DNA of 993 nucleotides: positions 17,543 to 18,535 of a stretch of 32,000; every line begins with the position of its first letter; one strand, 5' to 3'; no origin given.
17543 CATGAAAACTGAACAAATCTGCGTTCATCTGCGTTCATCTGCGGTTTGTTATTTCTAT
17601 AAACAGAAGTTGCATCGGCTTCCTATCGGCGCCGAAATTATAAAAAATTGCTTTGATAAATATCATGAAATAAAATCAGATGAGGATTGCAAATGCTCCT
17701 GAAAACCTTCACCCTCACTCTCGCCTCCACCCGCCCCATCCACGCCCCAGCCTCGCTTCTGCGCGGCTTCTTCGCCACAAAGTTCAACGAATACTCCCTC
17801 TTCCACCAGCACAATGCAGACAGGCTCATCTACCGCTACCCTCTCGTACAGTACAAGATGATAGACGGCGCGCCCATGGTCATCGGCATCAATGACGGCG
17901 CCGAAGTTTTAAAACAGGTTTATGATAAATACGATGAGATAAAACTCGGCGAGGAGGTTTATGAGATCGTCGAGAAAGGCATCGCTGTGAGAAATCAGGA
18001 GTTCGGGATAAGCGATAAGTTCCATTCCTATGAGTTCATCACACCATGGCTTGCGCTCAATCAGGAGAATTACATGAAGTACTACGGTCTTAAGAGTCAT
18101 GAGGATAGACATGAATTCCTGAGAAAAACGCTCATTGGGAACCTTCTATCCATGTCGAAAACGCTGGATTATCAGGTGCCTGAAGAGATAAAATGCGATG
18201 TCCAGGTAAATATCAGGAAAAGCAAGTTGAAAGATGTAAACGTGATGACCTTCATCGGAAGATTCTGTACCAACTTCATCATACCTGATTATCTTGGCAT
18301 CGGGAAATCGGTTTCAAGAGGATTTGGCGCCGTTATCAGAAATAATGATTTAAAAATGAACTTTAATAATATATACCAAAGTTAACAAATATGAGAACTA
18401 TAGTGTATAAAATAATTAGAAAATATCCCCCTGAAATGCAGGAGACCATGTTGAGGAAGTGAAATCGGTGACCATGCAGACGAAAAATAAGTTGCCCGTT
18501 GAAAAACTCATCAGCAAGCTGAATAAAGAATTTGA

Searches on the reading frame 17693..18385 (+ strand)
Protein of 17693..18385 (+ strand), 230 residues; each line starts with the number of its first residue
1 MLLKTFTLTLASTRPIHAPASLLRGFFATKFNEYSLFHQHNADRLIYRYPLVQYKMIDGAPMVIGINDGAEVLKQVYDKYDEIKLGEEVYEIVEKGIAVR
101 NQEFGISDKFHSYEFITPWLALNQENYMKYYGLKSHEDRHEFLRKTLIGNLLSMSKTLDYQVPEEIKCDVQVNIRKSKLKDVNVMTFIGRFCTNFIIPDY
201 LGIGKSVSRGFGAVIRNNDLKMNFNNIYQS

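Call 5: search_protein_families(library=pfam, proteins=[window:17693-18385:+], max_evalue=0.01)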
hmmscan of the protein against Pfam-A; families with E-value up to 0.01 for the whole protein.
window:17693-18385:+ (230 aa): 2 families
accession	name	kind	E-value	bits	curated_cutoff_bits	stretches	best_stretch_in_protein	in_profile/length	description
PF17262.7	Cas6b_C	-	1.3e-43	148.2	39.4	1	105-216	1-113/114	Cas6b C-terminal domain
PF17955.6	Cas6b_N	-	4.4e-33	114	25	1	1-102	1-104/105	Cas6b N-terminal domain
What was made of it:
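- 17693..18385 (+): Intact cas6b. Pfam Cas6b_N (4e-33) and Cas6b_C (1e-43) (call 5).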

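Call 12: find_encoding_contigs(protein=window:17693-18385:+, flank=10000, max_places=10)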
Protein window:17693-18385:+ (230 aa): 3 contigs read that carry it; 2 places shown.
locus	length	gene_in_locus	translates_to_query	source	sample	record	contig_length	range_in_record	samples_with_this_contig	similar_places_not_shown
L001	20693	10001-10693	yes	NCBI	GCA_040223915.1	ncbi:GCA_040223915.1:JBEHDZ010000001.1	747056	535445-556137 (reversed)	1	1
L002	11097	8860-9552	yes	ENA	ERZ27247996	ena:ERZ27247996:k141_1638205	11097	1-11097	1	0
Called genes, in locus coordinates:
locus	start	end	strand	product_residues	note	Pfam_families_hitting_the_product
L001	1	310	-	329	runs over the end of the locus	-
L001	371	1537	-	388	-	PF22025:ThiI_fer, PF02926:THUMP, PF02568:ThiI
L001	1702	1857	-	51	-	-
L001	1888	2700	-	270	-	PF19810:HFX_2341_N, PF22665:WHD_DUF6293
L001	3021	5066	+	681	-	PF09484:Cas_TM1802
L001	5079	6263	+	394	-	PF05107:Cas_Cas7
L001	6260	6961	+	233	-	PF09704:Cas_Cas5d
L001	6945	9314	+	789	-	PF18019:Cas3_HD (weak), PF04851:ResIII, PF00270:DEAD, PF00271:Helicase_C, PF22590:Cas3-like_C_2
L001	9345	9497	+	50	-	-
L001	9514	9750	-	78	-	-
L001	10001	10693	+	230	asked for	PF17955:Cas6b_N, PF17262:Cas6b_C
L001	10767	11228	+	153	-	PF18765:Polbeta, PF01909:NTP_transf_2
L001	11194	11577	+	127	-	PF01934:HepT-like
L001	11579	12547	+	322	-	PF01867:Cas_Cas1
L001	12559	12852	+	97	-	PF09827:CRISPR_Cas2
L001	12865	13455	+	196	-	PF01930:Cas_Cas4, PF12705:PDDEXK_1 (faint)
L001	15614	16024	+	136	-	PF05014:Nuc_deoxyrib_tr, PF15891:Nuc_deoxyri_tr2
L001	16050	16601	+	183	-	PF04343:DUF488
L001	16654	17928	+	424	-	PF02812:ELFV_dehydrog_N, PF00208:ELFV_dehydrog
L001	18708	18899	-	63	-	-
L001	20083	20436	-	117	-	-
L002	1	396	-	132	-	?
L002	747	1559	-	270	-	PF19810:HFX_2341_N, PF22665:WHD_DUF6293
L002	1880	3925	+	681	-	PF09484:Cas_TM1802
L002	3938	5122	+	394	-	PF05107:Cas_Cas7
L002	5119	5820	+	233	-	PF09704:Cas_Cas5d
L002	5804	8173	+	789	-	PF18019:Cas3_HD (weak), PF04851:ResIII, PF00270:DEAD, PF00271:Helicase_C, PF22590:Cas3-like_C_2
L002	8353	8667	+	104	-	-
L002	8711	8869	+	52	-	-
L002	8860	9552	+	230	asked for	PF17955:Cas6b_N, PF17262:Cas6b_C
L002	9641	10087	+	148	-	PF18765:Polbeta, PF01909:NTP_transf_2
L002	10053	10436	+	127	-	PF01934:HepT-like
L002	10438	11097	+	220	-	?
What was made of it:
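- On Integron-like cassette array: No integrase was found (calls 5, 12).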

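Call 13: find_homologous_proteins(query=window:17693-18382:+)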
Query window:17693-18382:+ (230 aa): 1077 proteins with E <= 0.001 among 1236 candidates; the best 120 are listed.
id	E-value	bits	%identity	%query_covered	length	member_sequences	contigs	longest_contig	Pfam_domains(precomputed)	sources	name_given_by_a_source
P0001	3.3e-134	463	90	100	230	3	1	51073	PF17955.7,PF17262.8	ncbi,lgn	ncbi:MAG: CRISPR-associated endonuclease Cas6 [Candidatus Methanoperedens sp.]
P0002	4.1e-133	460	88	100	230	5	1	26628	PF17955.7,PF17262.8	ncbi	-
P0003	1.9e-131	454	88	100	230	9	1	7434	PF17955.7,PF17262.8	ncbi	-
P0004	9.0e-129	446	87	100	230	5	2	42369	PF17955.7,PF17262.8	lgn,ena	-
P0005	2.7e-126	438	86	96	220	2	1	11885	PF17955.7,PF17262.8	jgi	jgi:hypothetical protein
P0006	1.2e-125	436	89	96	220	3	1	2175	PF17955.7,PF17262.8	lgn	-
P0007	1.1e-123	429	88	93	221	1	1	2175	PF17955.7,PF17262.8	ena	-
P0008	1.4e-123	429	88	93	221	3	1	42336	PF17955.7,PF17262.8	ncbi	-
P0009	1.6e-123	429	89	93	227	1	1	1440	PF17955.7,PF17262.8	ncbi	-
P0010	1.5e-122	425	86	93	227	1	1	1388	PF17955.7,PF17262.8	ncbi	-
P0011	2.8e-122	424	82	100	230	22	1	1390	PF17955.7,PF17262.8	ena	-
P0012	3.7e-122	424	86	93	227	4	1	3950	PF17955.7,PF17262.8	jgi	-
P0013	2.1e-121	422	84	94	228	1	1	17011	PF17955.7,PF17262.8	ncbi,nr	ncbi:Uncharacterised protein [uncultured archaeon]|nr:Uncharacterised protein [uncultured archaeon]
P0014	2.4e-121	421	84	95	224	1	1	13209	PF17955.7,PF17262.8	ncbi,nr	ncbi:Uncharacterised protein [uncultured archaeon]|nr:Uncharacterised protein [uncultured archaeon]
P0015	4.4e-121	421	85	96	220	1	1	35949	PF17955.7,PF17262.8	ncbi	-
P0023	6.2e-120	417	80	100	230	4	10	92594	PF17955.7,PF17262.8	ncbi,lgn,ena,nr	ncbi:MAG: CRISPR-associated endonuclease Cas6 [Candidatus Methanoperedens sp.]|nr:CRISPR-associated 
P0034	1.2e-116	406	82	94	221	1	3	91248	PF17955.7,PF17262.8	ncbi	-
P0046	1.3e-114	399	81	93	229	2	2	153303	PF17955.7,PF17262.8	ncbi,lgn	-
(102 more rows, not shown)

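Call 15: find_encoding_contigs(protein=P0001, flank=4000, max_places=3)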
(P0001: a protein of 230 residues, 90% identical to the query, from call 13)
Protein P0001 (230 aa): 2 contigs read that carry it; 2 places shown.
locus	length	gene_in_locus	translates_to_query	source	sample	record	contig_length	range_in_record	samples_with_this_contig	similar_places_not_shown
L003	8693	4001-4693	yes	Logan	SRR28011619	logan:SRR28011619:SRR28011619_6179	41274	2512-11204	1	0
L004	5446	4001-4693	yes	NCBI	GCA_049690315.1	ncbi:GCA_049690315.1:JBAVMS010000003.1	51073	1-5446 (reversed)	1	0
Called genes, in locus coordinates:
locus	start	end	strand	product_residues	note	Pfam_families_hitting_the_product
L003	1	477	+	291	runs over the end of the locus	PF01905:DevR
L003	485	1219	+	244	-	PF09704:Cas_Cas5d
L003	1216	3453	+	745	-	PF18019:Cas3_HD (weak), PF04851:ResIII (weak), PF00270:DEAD, PF00271:Helicase_C, PF22590:Cas3-like_C_2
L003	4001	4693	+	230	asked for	PF17955:Cas6b_N, PF17262:Cas6b_C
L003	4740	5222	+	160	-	PF01909:NTP_transf_2, PF18765:Polbeta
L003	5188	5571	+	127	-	PF01934:HepT-like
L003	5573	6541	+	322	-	PF01867:Cas_Cas1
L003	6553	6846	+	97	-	PF09827:CRISPR_Cas2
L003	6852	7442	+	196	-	PF01930:Cas_Cas4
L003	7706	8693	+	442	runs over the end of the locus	PF01523:PmbA_TldD_1st, PF19290:PmbA_TldD_2nd (weak), PF19289:PmbA_TldD_3rd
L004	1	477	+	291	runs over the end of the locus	PF01905:DevR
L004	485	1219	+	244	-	PF09704:Cas_Cas5d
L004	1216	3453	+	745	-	PF18019:Cas3_HD (weak), PF04851:ResIII (weak), PF00270:DEAD, PF00271:Helicase_C, PF22590:Cas3-like_C_2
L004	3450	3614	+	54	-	-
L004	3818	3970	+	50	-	-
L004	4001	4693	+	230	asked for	PF17955:Cas6b_N, PF17262:Cas6b_C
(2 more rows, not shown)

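Call 16: find_encoding_contigs(protein=P0002, flank=4000, max_places=3)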
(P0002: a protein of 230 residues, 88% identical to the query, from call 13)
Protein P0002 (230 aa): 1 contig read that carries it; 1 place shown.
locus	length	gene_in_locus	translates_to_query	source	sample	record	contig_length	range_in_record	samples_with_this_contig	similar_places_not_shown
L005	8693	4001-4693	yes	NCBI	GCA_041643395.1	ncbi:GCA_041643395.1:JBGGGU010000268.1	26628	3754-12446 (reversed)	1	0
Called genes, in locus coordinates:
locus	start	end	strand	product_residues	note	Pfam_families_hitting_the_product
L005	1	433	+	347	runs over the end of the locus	PF05107:Cas_Cas7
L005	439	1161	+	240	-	PF09704:Cas_Cas5d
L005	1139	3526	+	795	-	PF00270:DEAD, PF04851:ResIII (weak), PF00271:Helicase_C, PF22590:Cas3-like_C_2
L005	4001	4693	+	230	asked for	PF17955:Cas6b_N, PF17262:Cas6b_C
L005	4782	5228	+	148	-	PF18765:Polbeta, PF01909:NTP_transf_2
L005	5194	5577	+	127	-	PF01934:HepT-like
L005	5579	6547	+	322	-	PF01867:Cas_Cas1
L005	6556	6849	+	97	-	PF09827:CRISPR_Cas2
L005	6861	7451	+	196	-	PF01930:Cas_Cas4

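Call 17: find_encoding_contigs(protein=P0004, flank=4000, max_places=3)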
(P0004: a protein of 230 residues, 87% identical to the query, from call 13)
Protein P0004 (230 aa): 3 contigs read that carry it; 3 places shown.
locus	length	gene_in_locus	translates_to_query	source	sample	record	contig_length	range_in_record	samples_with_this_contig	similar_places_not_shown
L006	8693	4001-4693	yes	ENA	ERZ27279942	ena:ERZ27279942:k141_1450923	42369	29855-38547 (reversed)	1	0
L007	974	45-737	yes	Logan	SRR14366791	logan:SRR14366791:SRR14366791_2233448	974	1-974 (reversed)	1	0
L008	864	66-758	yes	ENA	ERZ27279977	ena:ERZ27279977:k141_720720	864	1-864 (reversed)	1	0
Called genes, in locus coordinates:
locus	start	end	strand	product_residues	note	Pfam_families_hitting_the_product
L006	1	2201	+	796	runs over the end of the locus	PF18019:Cas3_HD (weak), PF00270:DEAD, PF04851:ResIII, PF00271:Helicase_C, PF22590:Cas3-like_C_2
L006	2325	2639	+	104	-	-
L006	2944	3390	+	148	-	PF01909:NTP_transf_2, PF18765:Polbeta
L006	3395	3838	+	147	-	PF01934:HepT-like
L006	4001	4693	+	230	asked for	PF17955:Cas6b_N, PF17262:Cas6b_C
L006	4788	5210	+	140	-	PF18765:Polbeta, PF01909:NTP_transf_2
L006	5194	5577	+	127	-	PF01934:HepT-like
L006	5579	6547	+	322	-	PF01867:Cas_Cas1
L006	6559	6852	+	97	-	PF09827:CRISPR_Cas2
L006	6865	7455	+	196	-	PF01930:Cas_Cas4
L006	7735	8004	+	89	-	-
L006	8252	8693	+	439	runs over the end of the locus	PF01523:PmbA_TldD_1st, PF19290:PmbA_TldD_2nd (weak), PF19289:PmbA_TldD_3rd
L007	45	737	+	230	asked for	PF17955:Cas6b_N, PF17262:Cas6b_C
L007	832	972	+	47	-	?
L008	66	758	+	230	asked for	PF17955:Cas6b_N, PF17262:Cas6b_C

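Call 18: find_encoding_contigs(protein=P0023, flank=4000, max_places=4)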
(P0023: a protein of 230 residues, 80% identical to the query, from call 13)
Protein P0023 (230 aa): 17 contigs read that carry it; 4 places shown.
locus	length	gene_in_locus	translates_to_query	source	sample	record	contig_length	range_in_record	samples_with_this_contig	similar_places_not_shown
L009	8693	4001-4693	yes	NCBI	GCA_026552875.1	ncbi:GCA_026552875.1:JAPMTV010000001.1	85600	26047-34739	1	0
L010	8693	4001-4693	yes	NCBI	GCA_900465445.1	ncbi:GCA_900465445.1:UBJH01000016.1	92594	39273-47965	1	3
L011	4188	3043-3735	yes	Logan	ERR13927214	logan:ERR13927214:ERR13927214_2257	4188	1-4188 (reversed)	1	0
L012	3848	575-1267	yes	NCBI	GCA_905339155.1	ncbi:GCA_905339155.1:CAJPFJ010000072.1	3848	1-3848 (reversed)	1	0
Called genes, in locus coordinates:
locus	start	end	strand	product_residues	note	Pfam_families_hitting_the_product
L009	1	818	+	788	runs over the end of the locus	PF18019:Cas3_HD (weak), PF00270:DEAD, PF04851:ResIII, PF00271:Helicase_C, PF22590:Cas3-like_C_2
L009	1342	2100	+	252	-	PF13338:AbiEi_4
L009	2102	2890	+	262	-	PF08843:AbiEii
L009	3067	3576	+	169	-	PF01909:NTP_transf_2, PF18765:Polbeta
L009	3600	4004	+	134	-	PF01934:HepT-like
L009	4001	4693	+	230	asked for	PF17955:Cas6b_N, PF17262:Cas6b_C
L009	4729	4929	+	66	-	PF18765:Polbeta (weak), PF01909:NTP_transf_2 (weak)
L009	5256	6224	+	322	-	PF01867:Cas_Cas1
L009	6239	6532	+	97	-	PF09827:CRISPR_Cas2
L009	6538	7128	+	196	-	PF01930:Cas_Cas4, PF12705:PDDEXK_1 (weak)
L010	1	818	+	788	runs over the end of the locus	PF18019:Cas3_HD (weak), PF00270:DEAD, PF04851:ResIII, PF00271:Helicase_C, PF22590:Cas3-like_C_2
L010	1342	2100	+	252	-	PF13338:AbiEi_4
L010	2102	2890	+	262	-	PF08843:AbiEii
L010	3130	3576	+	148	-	PF01909:NTP_transf_2, PF18765:Polbeta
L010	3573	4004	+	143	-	PF01934:HepT-like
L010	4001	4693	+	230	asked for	PF17955:Cas6b_N, PF17262:Cas6b_C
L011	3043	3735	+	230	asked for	PF17955:Cas6b_N, PF17262:Cas6b_C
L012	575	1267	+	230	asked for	PF17955:Cas6b_N, PF17262:Cas6b_C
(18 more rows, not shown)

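Call 23: find_related_loci(query=window:17693-18382:+, collection=metagenome_contigs, flank=5000)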
Query window:17693-18382:+ (230 aa) in metagenome_contigs; peptide patterns used: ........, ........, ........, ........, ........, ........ (x = any residue, [..] = any of these).
222 stretches matched a pattern; 111 encode a relative of the query (tblastn E <= 1e-3); the best 80 are kept; 80 distinct loci.
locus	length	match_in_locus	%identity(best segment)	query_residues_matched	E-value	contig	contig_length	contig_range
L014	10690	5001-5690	82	1-230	9e-129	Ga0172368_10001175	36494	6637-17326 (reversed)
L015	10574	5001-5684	82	1-228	1e-126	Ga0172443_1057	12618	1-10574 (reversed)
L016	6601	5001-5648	86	1-216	2e-126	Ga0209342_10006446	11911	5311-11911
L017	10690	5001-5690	80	1-230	4e-126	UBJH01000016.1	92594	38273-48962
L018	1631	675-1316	85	1-214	2e-135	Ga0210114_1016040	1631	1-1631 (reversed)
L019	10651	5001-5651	82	1-217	1e-124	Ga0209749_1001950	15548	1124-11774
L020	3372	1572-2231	81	1-220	1e-127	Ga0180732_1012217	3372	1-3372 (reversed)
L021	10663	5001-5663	82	1-221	5e-124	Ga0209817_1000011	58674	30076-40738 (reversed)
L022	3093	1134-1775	82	1-214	2e-126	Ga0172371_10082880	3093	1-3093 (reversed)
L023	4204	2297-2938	84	1-214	2e-123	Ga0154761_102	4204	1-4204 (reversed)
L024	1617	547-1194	81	1-216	2e-130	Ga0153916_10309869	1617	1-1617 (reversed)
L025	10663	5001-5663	80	1-221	4e-121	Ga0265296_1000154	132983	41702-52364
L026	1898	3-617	86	12-216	2e-128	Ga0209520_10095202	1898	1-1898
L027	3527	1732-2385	80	1-218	7e-123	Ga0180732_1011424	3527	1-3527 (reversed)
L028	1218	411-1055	80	1-215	3e-130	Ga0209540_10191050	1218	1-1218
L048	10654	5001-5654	68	1-218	6e-104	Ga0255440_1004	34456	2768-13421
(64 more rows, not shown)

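Call 36: find_encoding_contigs(protein=P0001, flank=10000, max_places=1)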
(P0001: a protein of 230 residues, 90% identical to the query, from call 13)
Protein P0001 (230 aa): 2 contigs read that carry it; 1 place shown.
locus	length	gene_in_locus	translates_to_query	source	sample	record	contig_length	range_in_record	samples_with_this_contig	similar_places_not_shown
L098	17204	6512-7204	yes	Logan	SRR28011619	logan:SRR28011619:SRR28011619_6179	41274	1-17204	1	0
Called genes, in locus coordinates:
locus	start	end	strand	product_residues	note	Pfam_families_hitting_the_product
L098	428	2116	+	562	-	-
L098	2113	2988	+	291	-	PF01905:DevR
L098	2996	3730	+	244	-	PF09704:Cas_Cas5d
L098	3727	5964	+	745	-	PF18019:Cas3_HD (weak), PF04851:ResIII (weak), PF00270:DEAD, PF00271:Helicase_C, PF22590:Cas3-like_C_2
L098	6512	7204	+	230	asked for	PF17955:Cas6b_N, PF17262:Cas6b_C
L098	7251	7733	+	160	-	PF01909:NTP_transf_2, PF18765:Polbeta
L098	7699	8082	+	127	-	PF01934:HepT-like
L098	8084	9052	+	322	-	PF01867:Cas_Cas1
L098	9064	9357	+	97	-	PF09827:CRISPR_Cas2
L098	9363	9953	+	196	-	PF01930:Cas_Cas4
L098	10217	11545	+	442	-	PF01523:PmbA_TldD_1st, PF19290:PmbA_TldD_2nd (weak), PF19289:PmbA_TldD_3rd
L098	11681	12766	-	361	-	PF01658:Inos-1-P_synth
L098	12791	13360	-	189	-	PF01066:CDP-OH_P_transf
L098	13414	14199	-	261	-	PF00290:Trp_syntA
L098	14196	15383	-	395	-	PF00291:PALP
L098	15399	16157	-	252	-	PF00218:IGPS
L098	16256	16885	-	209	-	PF14522:Cytochrome_C7 (faint), PF14537:Cytochrom_c3_2 (faint)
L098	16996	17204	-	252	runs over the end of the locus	-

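Call 37: find_encoding_contigs(protein=P0004, flank=10000, max_places=1)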
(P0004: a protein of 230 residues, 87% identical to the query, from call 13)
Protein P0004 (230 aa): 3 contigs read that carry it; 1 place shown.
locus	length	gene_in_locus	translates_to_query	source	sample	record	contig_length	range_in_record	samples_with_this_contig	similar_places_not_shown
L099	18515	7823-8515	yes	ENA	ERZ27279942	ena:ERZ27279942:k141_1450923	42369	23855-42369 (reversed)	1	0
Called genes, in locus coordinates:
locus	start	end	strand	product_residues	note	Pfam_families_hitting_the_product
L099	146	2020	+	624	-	PF09484:Cas_TM1802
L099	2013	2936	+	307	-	PF05107:Cas_Cas7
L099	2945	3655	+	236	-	PF09704:Cas_Cas5d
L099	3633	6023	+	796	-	PF18019:Cas3_HD (weak), PF00270:DEAD, PF04851:ResIII, PF00271:Helicase_C, PF22590:Cas3-like_C_2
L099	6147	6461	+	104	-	-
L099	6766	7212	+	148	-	PF01909:NTP_transf_2, PF18765:Polbeta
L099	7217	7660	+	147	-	PF01934:HepT-like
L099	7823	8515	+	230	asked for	PF17955:Cas6b_N, PF17262:Cas6b_C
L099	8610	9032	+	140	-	PF18765:Polbeta, PF01909:NTP_transf_2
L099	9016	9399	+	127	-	PF01934:HepT-like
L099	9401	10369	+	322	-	PF01867:Cas_Cas1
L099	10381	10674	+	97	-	PF09827:CRISPR_Cas2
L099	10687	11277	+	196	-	PF01930:Cas_Cas4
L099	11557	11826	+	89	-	-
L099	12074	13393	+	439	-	PF01523:PmbA_TldD_1st, PF19290:PmbA_TldD_2nd (weak), PF19289:PmbA_TldD_3rd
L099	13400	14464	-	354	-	PF01658:Inos-1-P_synth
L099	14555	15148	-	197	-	PF01066:CDP-OH_P_transf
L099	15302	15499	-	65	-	-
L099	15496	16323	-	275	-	PF01261:AP_endonuc_2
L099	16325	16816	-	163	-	PF02915:Rubrerythrin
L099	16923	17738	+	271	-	PF00571:CBS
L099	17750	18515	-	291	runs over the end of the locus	PF02082:Rrf2, PF03444:WHD_HrcA, PF08279:HTH_11 (weak), PF00571:CBS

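Call 38: find_encoding_contigs(protein=P0023, flank=10000, max_places=1)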
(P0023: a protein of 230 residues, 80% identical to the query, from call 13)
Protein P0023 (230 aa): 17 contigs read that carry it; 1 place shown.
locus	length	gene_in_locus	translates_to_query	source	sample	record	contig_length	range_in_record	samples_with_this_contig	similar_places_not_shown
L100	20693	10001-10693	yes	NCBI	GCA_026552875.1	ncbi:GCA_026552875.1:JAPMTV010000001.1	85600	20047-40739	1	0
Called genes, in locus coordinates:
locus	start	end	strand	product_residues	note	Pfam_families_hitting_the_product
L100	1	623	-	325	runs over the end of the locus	PF00490:ALAD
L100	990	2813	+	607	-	PF09484:Cas_TM1802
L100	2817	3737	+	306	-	PF05107:Cas_Cas7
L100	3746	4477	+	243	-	PF09704:Cas_Cas5d (weak)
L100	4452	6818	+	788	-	PF18019:Cas3_HD (weak), PF00270:DEAD, PF04851:ResIII, PF00271:Helicase_C, PF22590:Cas3-like_C_2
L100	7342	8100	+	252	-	PF13338:AbiEi_4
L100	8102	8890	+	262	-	PF08843:AbiEii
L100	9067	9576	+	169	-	PF01909:NTP_transf_2, PF18765:Polbeta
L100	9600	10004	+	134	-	PF01934:HepT-like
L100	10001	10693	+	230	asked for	PF17955:Cas6b_N, PF17262:Cas6b_C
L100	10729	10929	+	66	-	PF18765:Polbeta (weak), PF01909:NTP_transf_2 (weak)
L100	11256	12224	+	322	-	PF01867:Cas_Cas1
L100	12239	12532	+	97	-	PF09827:CRISPR_Cas2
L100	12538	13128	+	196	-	PF01930:Cas_Cas4, PF12705:PDDEXK_1 (weak)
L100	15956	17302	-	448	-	PF01637:ATPase_2 (faint), PF13173:AAA_14, PF13635:DUF4143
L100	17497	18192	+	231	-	PF00117:GATase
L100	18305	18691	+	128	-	PF01201:Ribosomal_S8e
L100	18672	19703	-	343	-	PF01266:DAO (weak), PF01494:FAD_binding_3 (weak), PF05834:Lycopene_cycl (faint), PF07992:Pyr_redox_2 (weak), PF13450:NAD_binding_8 (faint), PF22578:GGR_cat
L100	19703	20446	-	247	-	PF21948:LplA-B_cat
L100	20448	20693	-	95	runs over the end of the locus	PF10437:Lip_prot_lig_C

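Call 44: find_encoding_contigs(protein=P0002, flank=10000, max_places=1)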
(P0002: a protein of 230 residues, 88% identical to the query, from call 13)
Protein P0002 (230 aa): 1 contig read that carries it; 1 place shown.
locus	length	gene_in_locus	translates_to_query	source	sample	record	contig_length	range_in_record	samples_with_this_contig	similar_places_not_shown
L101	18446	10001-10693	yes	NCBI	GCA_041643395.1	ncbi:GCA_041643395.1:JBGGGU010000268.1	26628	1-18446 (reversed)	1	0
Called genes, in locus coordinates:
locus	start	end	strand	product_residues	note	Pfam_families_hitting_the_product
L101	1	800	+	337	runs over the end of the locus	PF00180:Iso_dh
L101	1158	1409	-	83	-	PF05016:ParE_toxin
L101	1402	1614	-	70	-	-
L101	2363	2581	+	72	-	-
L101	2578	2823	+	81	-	PF05016:ParE_toxin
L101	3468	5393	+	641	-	PF09484:Cas_TM1802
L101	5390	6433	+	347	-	PF05107:Cas_Cas7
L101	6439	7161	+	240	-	PF09704:Cas_Cas5d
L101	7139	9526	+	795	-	PF00270:DEAD, PF04851:ResIII (weak), PF00271:Helicase_C, PF22590:Cas3-like_C_2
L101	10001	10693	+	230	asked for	PF17955:Cas6b_N, PF17262:Cas6b_C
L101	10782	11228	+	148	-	PF18765:Polbeta, PF01909:NTP_transf_2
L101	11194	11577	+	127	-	PF01934:HepT-like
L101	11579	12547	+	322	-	PF01867:Cas_Cas1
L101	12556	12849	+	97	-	PF09827:CRISPR_Cas2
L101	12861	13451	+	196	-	PF01930:Cas_Cas4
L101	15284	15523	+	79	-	-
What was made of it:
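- The regulator gene is adjacent only in the window's locus (L001/L002); it is absent upstream of cas8 in L100 and L101, the two other loci where that flank is visible (calls 12, 38, 44).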

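Call 45: find_encoding_contigs(protein=P0046, flank=10000, max_places=1)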
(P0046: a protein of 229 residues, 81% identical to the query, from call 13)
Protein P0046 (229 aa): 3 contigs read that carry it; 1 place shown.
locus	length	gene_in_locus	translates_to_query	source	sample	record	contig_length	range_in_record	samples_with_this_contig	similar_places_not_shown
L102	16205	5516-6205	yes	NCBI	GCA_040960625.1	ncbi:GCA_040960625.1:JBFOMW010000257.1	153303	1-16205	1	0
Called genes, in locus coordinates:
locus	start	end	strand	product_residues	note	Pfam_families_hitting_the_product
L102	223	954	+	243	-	PF05107:Cas_Cas7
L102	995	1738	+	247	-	PF09704:Cas_Cas5d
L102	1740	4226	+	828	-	PF00270:DEAD, PF02562:PhoH (faint), PF04851:ResIII, PF13401:AAA_22 (faint), PF00271:Helicase_C (weak), PF22590:Cas3-like_C_2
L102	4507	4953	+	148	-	PF01909:NTP_transf_2, PF18765:Polbeta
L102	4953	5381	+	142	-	PF01934:HepT-like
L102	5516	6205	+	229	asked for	PF17955:Cas6b_N, PF17262:Cas6b_C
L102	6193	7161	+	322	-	PF01867:Cas_Cas1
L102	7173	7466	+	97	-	PF09827:CRISPR_Cas2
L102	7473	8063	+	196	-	PF01930:Cas_Cas4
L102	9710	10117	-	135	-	PF01850:PIN, PF13470:PIN_3 (faint)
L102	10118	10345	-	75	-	PF04014:MazE_antitoxin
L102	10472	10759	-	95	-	-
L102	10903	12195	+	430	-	PF02788:RuBisCO_large_N, PF00016:RuBisCO_large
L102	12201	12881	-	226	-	-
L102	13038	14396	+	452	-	PF00171:Aldedh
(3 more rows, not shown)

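Call 46: find_encoding_contigs(protein=P0034, flank=10000, max_places=1)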
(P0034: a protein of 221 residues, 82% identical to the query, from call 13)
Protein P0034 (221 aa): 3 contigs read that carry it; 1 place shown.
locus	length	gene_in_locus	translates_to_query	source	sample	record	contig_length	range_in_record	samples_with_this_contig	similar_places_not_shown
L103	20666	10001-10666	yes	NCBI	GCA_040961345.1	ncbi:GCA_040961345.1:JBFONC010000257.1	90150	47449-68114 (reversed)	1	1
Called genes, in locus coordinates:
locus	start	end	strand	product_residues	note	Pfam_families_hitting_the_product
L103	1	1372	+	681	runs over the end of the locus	PF09484:Cas_TM1802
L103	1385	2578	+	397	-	PF05107:Cas_Cas7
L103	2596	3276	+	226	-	PF09704:Cas_Cas5d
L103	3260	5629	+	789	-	PF18019:Cas3_HD (weak), PF04851:ResIII, PF00270:DEAD, PF00271:Helicase_C, PF22590:Cas3-like_C_2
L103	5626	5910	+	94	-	PF17955:Cas6b_N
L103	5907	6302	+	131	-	-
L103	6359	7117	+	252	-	PF13338:AbiEi_4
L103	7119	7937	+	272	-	PF08843:AbiEii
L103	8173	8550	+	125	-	-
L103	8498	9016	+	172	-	PF01909:NTP_transf_2, PF18765:Polbeta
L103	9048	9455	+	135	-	PF01934:HepT-like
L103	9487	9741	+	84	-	PF17955:Cas6b_N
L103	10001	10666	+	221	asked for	PF17955:Cas6b_N, PF17262:Cas6b_C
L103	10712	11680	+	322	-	PF01867:Cas_Cas1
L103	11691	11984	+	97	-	PF09827:CRISPR_Cas2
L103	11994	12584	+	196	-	PF01930:Cas_Cas4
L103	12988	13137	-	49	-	-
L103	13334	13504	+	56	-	-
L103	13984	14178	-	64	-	-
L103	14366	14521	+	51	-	-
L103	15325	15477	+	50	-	-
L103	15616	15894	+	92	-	-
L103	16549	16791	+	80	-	-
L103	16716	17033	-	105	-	-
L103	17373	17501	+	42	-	-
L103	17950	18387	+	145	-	-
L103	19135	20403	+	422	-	PF00330:Aconitase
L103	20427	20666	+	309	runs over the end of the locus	PF26233:NicX, PF02073:Peptidase_M29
